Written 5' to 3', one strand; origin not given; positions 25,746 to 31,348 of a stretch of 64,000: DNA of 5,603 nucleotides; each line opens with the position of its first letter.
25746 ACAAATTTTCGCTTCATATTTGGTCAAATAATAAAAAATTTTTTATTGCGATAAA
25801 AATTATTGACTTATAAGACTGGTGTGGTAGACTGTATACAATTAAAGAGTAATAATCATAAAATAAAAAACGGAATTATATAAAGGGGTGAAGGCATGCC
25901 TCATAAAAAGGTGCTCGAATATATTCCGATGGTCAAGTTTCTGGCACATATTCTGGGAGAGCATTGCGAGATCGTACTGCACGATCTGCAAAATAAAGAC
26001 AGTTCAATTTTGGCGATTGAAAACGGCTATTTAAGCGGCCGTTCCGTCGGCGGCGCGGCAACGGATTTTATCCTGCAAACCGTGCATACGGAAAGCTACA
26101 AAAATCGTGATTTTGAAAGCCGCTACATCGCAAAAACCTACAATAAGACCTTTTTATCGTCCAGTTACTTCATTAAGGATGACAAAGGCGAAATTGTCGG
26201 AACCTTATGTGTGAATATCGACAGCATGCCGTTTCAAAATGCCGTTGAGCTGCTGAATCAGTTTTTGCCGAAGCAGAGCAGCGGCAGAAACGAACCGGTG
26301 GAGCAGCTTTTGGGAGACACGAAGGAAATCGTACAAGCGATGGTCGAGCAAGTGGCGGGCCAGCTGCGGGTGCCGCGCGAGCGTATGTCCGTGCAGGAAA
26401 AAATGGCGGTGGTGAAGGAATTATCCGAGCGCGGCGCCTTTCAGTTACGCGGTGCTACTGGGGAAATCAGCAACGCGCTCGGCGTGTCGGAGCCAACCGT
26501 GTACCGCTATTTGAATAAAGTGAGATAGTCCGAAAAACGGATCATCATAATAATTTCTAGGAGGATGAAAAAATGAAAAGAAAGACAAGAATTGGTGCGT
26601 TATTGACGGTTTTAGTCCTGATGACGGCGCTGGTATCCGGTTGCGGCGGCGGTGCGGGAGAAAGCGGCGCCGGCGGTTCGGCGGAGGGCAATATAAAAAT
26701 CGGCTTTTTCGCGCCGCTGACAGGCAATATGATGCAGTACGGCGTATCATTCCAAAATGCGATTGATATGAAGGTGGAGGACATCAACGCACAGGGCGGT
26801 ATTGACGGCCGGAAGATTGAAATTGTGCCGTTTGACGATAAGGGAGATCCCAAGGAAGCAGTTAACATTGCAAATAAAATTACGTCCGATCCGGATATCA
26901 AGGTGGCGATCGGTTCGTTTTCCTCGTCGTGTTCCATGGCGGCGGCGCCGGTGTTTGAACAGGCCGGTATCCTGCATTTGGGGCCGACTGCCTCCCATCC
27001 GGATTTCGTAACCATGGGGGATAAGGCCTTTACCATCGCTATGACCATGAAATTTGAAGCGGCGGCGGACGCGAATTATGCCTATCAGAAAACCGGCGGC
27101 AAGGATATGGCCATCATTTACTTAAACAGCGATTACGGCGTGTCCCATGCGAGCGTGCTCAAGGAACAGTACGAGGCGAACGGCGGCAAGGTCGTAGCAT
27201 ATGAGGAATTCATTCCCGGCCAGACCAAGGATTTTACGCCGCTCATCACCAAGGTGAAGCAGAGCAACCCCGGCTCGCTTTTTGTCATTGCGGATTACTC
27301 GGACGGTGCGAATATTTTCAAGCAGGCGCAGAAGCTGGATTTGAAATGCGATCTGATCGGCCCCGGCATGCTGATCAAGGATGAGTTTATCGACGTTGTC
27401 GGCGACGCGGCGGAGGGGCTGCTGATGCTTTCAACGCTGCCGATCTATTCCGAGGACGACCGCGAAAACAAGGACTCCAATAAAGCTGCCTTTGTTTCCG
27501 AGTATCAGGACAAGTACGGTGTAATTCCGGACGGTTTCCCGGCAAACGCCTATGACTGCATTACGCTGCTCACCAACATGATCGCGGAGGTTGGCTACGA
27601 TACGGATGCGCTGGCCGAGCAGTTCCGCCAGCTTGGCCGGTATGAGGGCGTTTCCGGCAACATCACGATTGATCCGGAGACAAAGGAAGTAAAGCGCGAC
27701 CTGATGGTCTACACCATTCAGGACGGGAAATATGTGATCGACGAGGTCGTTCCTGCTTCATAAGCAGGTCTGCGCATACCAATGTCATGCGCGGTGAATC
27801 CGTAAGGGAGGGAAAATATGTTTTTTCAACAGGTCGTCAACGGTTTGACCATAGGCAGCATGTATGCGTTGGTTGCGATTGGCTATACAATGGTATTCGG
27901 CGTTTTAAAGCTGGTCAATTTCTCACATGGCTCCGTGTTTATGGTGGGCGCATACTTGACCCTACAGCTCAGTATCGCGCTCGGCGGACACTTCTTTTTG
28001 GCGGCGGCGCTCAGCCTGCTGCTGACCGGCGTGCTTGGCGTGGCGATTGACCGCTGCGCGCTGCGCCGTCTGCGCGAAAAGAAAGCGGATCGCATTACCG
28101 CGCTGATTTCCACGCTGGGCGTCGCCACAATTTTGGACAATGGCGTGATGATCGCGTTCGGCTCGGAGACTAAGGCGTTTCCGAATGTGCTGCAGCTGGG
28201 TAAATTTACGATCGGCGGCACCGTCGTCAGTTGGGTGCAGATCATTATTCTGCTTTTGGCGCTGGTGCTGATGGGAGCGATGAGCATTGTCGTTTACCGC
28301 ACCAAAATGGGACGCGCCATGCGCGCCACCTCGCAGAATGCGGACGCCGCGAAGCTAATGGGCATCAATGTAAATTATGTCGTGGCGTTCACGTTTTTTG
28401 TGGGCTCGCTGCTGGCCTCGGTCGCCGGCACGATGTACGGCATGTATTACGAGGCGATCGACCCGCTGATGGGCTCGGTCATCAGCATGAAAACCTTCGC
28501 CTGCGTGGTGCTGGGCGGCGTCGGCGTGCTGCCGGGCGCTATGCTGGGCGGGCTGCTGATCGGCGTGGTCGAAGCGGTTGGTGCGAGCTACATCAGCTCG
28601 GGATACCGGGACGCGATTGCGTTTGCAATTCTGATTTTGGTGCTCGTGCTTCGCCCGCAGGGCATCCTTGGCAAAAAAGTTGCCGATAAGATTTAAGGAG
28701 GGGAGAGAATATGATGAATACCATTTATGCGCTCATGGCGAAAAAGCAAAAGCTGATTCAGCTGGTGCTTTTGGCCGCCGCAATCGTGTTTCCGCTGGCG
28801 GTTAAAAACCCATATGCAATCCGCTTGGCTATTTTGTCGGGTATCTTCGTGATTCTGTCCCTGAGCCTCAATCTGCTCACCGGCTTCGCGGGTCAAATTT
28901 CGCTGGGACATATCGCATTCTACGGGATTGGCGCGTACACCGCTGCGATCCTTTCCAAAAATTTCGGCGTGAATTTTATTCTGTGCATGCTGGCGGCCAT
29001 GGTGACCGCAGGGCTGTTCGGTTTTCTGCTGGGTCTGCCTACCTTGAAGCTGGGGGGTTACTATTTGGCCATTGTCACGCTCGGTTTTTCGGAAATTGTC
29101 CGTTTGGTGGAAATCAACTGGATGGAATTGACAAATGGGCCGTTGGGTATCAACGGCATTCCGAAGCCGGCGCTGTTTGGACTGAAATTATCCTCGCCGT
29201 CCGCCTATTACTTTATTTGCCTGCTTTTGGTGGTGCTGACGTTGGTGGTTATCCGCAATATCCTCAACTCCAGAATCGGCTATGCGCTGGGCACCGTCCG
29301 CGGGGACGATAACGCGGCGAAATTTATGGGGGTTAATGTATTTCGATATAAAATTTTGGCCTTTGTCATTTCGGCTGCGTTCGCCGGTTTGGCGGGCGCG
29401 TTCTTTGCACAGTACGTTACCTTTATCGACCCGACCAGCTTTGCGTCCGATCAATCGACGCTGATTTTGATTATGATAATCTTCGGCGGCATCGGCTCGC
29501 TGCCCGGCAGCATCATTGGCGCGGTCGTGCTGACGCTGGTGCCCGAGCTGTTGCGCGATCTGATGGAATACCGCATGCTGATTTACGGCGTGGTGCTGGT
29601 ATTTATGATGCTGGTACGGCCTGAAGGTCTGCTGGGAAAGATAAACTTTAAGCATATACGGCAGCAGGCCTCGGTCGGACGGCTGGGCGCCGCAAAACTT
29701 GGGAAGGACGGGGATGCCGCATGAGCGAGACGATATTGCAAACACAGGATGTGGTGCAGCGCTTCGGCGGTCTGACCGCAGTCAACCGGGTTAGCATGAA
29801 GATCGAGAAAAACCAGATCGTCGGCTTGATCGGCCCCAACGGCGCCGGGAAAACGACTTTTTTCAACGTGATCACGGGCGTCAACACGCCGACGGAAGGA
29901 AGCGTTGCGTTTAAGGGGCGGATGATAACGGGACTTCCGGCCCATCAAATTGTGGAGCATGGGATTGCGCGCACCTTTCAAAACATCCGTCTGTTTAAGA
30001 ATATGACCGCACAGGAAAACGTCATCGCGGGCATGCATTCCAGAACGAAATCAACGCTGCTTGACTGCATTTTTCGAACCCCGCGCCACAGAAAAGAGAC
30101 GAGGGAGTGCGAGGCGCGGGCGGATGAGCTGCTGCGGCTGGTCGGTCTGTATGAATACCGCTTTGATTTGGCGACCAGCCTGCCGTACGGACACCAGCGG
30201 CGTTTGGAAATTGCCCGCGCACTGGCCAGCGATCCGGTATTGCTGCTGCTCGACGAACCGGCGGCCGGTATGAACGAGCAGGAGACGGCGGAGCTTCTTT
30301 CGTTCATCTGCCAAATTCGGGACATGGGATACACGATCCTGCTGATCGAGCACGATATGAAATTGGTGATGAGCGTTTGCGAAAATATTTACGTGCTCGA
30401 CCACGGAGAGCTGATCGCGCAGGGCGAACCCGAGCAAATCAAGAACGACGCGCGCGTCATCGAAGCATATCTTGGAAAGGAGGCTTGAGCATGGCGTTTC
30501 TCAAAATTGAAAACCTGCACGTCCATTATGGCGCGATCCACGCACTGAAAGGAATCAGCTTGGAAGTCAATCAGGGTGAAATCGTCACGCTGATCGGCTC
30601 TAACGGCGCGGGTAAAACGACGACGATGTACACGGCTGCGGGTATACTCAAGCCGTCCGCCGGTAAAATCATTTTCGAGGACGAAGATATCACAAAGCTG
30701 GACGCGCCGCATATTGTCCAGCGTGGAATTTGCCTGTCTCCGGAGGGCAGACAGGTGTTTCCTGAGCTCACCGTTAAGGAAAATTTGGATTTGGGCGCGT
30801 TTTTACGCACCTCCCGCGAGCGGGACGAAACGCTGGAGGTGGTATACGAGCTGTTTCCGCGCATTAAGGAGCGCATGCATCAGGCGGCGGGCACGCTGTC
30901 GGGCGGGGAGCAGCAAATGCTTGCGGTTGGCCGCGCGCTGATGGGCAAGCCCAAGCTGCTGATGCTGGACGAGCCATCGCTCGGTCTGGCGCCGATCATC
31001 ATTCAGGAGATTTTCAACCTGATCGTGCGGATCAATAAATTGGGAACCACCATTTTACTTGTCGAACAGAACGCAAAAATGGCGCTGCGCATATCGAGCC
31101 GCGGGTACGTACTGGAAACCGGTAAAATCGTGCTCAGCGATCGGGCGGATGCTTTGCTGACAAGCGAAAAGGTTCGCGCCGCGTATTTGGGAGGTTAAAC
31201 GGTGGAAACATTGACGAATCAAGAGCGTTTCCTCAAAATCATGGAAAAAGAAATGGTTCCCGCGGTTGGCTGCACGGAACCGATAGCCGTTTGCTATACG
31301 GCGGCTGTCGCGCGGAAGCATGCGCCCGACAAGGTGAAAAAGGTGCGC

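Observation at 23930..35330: About 11 kb island between uvrA and recJ, bounded by a decayed duplicate of the recJ promoter/start region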

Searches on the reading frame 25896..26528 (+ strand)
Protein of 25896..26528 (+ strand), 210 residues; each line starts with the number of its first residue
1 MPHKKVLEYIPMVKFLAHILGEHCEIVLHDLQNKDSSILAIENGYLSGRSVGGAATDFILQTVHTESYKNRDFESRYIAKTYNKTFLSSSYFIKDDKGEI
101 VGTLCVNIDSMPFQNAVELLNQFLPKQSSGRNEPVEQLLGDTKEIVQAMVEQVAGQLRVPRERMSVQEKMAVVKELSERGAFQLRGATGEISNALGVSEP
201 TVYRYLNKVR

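Call 9: search_protein_families(library=pfam, proteins=[window:25896-26528:+])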
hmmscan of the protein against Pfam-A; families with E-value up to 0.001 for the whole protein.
window:25896-26528:+ (210 aa): 2 families
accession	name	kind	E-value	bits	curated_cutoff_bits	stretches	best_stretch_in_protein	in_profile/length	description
PF08348.17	PAS_6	-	4.1e-34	117.3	27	1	8-116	3-112/115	YheO-like PAS domain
PF13309.12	HTH_22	-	1.7e-21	76.4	29.6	1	146-207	2-63/63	HTH domain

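Call 55: search_protein_families(library=ncbifam, proteins=[window:25896-26528:+], max_evalue=1e-10)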
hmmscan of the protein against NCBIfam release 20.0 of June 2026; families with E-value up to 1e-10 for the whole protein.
window:25896-26528:+ (210 aa): 0 families

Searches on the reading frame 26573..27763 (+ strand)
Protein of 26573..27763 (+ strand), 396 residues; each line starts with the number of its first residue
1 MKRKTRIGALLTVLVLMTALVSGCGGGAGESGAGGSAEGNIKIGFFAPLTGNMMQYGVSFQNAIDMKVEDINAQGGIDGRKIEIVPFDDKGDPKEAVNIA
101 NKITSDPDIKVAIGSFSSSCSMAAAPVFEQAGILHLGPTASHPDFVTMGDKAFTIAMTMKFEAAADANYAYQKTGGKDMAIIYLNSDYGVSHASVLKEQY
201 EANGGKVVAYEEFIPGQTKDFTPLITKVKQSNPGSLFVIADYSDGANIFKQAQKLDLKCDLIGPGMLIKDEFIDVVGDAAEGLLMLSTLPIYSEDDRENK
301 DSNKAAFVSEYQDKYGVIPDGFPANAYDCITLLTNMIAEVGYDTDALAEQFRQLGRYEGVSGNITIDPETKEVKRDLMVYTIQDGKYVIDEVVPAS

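Call 9: search_protein_families(library=pfam, proteins=[window:26573-27763:+])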
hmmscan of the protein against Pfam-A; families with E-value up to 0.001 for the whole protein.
window:26573-27763:+ (396 aa): 3 families
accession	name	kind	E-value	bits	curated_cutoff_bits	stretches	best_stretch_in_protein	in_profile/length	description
PF13458.12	Peripla_BP_6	-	4.3e-60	204.6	31.7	1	41-385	2-342/343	Periplasmic binding protein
PF13433.12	Peripla_BP_5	-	1.8e-25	90.2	27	1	41-385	1-340/363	Periplasmic binding protein domain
PF01094.35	ANF_receptor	-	1.4e-17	64.3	25.4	1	61-383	3-351/353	Receptor family ligand binding region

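Call 55: search_protein_families(library=ncbifam, proteins=[window:26573-27763:+], max_evalue=1e-10)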
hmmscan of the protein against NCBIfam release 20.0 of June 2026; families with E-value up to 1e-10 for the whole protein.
window:26573-27763:+ (396 aa): 3 families
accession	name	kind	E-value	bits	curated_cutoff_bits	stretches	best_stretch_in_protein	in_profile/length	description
NF011933.0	PRK15404.1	subfamily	2.8e-47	161.6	477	1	37-381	23-359/370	high-affinity branched-chain amino acid ABC transporter substrate-binding protein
TIGR03407.1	urea_ABC_UrtA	exception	3.6e-25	88.6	492.75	1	41-387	1-345/361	urea ABC transporter substrate-binding protein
TIGR03669.1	urea_ABC_arch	equivalog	7.4e-22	77.8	494.8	1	41-384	1-338/375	urea ABC transporter substrate-binding protein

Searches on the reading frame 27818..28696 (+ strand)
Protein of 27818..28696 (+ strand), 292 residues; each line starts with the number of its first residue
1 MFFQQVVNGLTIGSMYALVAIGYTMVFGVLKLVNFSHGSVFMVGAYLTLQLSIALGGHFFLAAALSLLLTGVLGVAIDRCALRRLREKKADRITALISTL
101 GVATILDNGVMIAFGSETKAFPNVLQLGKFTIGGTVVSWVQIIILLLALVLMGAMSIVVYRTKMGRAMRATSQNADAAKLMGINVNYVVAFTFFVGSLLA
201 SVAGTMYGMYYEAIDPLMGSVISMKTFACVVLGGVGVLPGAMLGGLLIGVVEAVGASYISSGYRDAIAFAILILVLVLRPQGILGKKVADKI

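Call 9: search_protein_families(library=pfam, proteins=[window:27818-28696:+])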
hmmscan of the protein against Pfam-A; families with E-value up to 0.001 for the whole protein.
window:27818-28696:+ (292 aa): 1 family
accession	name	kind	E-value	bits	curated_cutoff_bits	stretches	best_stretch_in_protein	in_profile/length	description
PF02653.21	BPD_transp_2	-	4.1e-43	147.9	26.8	1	6-276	2-269/269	Branched-chain amino acid transport system / permease component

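Call 55: search_protein_families(library=ncbifam, proteins=[window:27818-28696:+], max_evalue=1e-10)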
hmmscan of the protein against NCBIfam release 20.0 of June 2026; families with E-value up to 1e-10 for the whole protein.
window:27818-28696:+ (292 aa): 5 families
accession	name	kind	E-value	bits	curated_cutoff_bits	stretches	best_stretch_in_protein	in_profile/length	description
NF008011.0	PRK10740.1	equivalog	1.4e-65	222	379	1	2-291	8-307/308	high-affinity branched-chain amino acid ABC transporter permease LivH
TIGR03409.1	urea_trans_UrtB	equivalog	1.6e-47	162.6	250.3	1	4-287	2-289/291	urea ABC transporter permease subunit UrtB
TIGR03622.1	urea_t_UrtB_arc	equivalog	1.4e-31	109.9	374.25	1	15-285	13-278/284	urea ABC transporter, permease protein UrtB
NF007067.0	PRK09512.1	equivalog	2e-11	43.7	398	1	4-278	44-315/321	ribose ABC transporter permease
TIGR03408.1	urea_trans_UrtC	equivalog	3e-11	43.6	296.2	0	118-285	145-312/313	urea ABC transporter permease subunit UrtC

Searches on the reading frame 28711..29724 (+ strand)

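Call 9: search_protein_families(library=pfam, proteins=[window:28711-29724:+])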
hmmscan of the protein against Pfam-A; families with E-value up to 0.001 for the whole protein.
window:28711-29724:+ (337 aa): 1 family
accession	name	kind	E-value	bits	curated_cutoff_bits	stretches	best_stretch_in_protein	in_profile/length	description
PF02653.21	BPD_transp_2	-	8.3e-54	183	26.8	1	37-300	3-269/269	Branched-chain amino acid transport system / permease component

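Call 55: search_protein_families(library=ncbifam, proteins=[window:28711-29724:+], max_evalue=1e-10)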
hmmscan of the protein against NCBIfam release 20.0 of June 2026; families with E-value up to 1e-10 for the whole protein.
window:28711-29724:+ (337 aa): 5 families
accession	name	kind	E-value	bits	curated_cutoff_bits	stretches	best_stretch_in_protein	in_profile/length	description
NF008450.0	PRK11301.1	subfamily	8.4e-82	275.8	366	2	9-161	85-236/418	high-affinity branched-chain amino acid ABC transporter permease LivM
TIGR03727.1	urea_t_UrtC_arc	equivalog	8e-37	127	575.55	1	19-313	34-343/369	urea ABC transporter, permease protein UrtC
TIGR03408.1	urea_trans_UrtC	equivalog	1.2e-33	117.2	296.2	1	88-309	87-312/313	urea ABC transporter permease subunit UrtC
TIGR03409.1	urea_trans_UrtB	equivalog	5.7e-14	52.4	250.3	1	42-308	10-286/291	urea ABC transporter permease subunit UrtB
NF008011.0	PRK10740.1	equivalog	2e-13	50.7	379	1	164-312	157-304/308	high-affinity branched-chain amino acid ABC transporter permease LivH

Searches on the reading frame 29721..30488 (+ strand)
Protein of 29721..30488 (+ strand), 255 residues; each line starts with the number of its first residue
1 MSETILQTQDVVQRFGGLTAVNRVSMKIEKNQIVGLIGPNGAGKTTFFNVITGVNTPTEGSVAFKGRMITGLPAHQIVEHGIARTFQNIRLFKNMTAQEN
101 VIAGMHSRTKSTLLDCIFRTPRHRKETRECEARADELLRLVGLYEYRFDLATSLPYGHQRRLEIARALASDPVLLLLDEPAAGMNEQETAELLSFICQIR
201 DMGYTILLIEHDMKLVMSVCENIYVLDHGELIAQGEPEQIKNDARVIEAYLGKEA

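Call 9: search_protein_families(library=pfam, proteins=[window:29721-30488:+])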
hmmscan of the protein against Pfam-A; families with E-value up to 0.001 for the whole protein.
window:29721-30488:+ (255 aa): 4 families
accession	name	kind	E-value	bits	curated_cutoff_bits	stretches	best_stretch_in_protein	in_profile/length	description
PF00005.33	ABC_tran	-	3.4e-32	112.3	25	1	22-181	2-136/137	ABC transporter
PF12399.14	BCA_ABC_TP_C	-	3.4e-10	39.7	25.5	1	230-255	1-26/27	Branched-chain amino acid ATP-binding cassette transporter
PF13304.12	AAA_21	-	1.2e-05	26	27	0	33-52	1-20/304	AAA domain, putative AbiEii toxin, Type IV TA system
PF13555.12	AAA_29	-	2.7e-05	24.2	27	0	24-59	15-50/61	P-loop containing region of AAA domain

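Call 55: search_protein_families(library=ncbifam, proteins=[window:29721-30488:+], max_evalue=1e-10)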
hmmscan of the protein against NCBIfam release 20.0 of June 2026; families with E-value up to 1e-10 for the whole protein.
window:29721-30488:+ (255 aa): 170 families (the best 25 are shown)
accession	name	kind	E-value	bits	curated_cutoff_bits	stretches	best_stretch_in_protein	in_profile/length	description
NF008449.1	PRK11300.1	equivalog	2.2e-90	302.3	362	1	1-253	1-254/255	high-affinity branched-chain amino acid ABC transporter ATP-binding protein LivG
TIGR03411.1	urea_trans_UrtD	equivalog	3.3e-63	213.6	304.1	1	5-253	2-242/242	urea ABC transporter ATP-binding protein UrtD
TIGR04406.1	LPS_export_lptB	equivalog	6.6e-52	176.2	240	1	6-254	2-236/239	LPS export ABC transporter ATP-binding protein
TIGR01188.1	drrA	subfamily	1.7e-44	152.3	312.45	1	14-243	2-214/302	daunorubicin resistance ABC transporter, ATP-binding protein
NF008144.0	PRK10895.1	equivalog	1.2e-43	149.3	381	1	5-254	3-238/241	LPS export ABC transporter ATP-binding protein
TIGR03265.1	PhnT2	equivalog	4.1e-41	141.4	457.7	1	4-243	3-225/353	putative 2-aminoethylphosphonate ABC transporter ATP-binding protein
TIGR00968.1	3a0106s01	subfamily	9.6e-40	136.6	342.75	1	8-243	3-221/237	sulfate ABC transporter ATP-binding protein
NF010069.0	PRK13549.1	equivalog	4.4e-38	131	699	1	1-254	1-243/513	xylose ABC transporter ATP-binding protein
TIGR03410.1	urea_trans_UrtE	equivalog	1.1e-37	129.7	285.8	1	6-243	1-222/230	urea ABC transporter ATP-binding subunit UrtE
NF040905.2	GguA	equivalog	1.5e-37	129.2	810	1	5-253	1-240/500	multiple monosaccharide ABC transporter ATP-binding protein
TIGR02673.1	FtsE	equivalog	5.3e-37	127.6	264.85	1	6-229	2-213/214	cell division ATP-binding protein FtsE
TIGR04521.1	ECF_ATPase_2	equivalog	1.9e-36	125.6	330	1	19-248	19-240/279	energy-coupling factor transporter ATPase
TIGR02315.1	ABC_phnC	equivalog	3.3e-36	125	266.1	1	5-243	1-236/243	phosphonate ABC transporter ATP-binding protein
NF043075.1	MMSYN1_0197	equivalog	1.6e-34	119.4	550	1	5-244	2-224/341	spermidine/putrescine ABC transporter ATP-binding protein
NF008030.0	PRK10762.1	equivalog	1.9e-34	119.3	745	1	3-253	2-240/501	ribose ABC transporter ATP-binding protein RbsA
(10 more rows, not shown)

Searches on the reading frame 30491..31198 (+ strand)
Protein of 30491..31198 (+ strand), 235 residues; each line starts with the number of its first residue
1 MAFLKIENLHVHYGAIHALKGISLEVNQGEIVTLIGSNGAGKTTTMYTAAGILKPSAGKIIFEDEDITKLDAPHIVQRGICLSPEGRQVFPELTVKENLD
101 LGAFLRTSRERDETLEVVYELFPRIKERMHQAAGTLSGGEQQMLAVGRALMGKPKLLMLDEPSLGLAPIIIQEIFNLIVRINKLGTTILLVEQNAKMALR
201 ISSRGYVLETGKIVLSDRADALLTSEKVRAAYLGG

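Call 9: search_protein_families(library=pfam, proteins=[window:30491-31198:+])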
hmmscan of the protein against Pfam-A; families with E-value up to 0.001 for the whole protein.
window:30491-31198:+ (235 aa): 2 families
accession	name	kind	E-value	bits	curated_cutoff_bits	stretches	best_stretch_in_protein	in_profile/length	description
PF00005.33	ABC_tran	-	6.3e-31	108.2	25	1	19-163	1-136/137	ABC transporter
PF13304.12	AAA_21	-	8.1e-06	26.5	27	0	135-190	237-295/304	AAA domain, putative AbiEii toxin, Type IV TA system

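Call 55: search_protein_families(library=ncbifam, proteins=[window:30491-31198:+], max_evalue=1e-10)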
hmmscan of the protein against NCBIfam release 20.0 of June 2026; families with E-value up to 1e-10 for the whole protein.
window:30491-31198:+ (235 aa): 161 families (the best 25 are shown)
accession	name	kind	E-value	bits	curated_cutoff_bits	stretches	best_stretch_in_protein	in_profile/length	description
NF008626.0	PRK11614.1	equivalog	1.8e-90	302.5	441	1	3-235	5-237/237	high-affinity branched-chain amino acid ABC transporter ATP-binding protein LivF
TIGR03410.1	urea_trans_UrtE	equivalog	1.3e-66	224.4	285.8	1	4-229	1-225/230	urea ABC transporter ATP-binding subunit UrtE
TIGR04406.1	LPS_export_lptB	equivalog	7.7e-51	172.7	240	1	4-234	2-234/239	LPS export ABC transporter ATP-binding protein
TIGR03411.1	urea_trans_UrtD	equivalog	8.8e-43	146.7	304.1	1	3-234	2-241/242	urea ABC transporter ATP-binding protein UrtD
NF008449.1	PRK11300.1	equivalog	4.3e-41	140.9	362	2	3-100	5-102/255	high-affinity branched-chain amino acid ABC transporter ATP-binding protein LivG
NF008144.0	PRK10895.1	equivalog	1.2e-40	139.5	381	1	1-234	1-236/241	LPS export ABC transporter ATP-binding protein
TIGR01188.1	drrA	subfamily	2.3e-39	135.5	312.45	1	12-222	2-211/302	daunorubicin resistance ABC transporter, ATP-binding protein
NF011967.0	PRK15439.1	equivalog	1.6e-35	122.5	586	1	3-229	11-234/510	autoinducer 2 ABC transporter ATP-binding protein LsrA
NF040840.2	tungstate_WtpC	equivalog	3.1e-35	122.1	440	1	4-216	2-212/347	tungstate ABC transporter ATP-binding protein WtpC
TIGR03265.1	PhnT2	equivalog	2.4e-34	119.1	457.7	1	2-214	3-214/353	putative 2-aminoethylphosphonate ABC transporter ATP-binding protein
TIGR00972.1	3a0107s01c2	equivalog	1.2e-33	116.5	343.2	1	4-228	2-236/248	phosphate ABC transporter ATP-binding protein PstB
TIGR02673.1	FtsE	equivalog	2e-32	112.6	264.85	1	4-212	2-214/214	cell division ATP-binding protein FtsE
TIGR02315.1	ABC_phnC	equivalog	1.3e-31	109.9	266.1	1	4-230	2-240/243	phosphonate ABC transporter ATP-binding protein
TIGR03522.1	GldA_ABC_ATP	equivalog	1.8e-31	109.7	402.6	1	5-228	4-225/301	gliding motility-associated ABC transporter ATP-binding subunit GldA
TIGR03740.1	galliderm_ABC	subfamily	2.4e-31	109.2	309.75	1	4-193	1-182/223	lantibiotic protection ABC transporter ATP-binding subunit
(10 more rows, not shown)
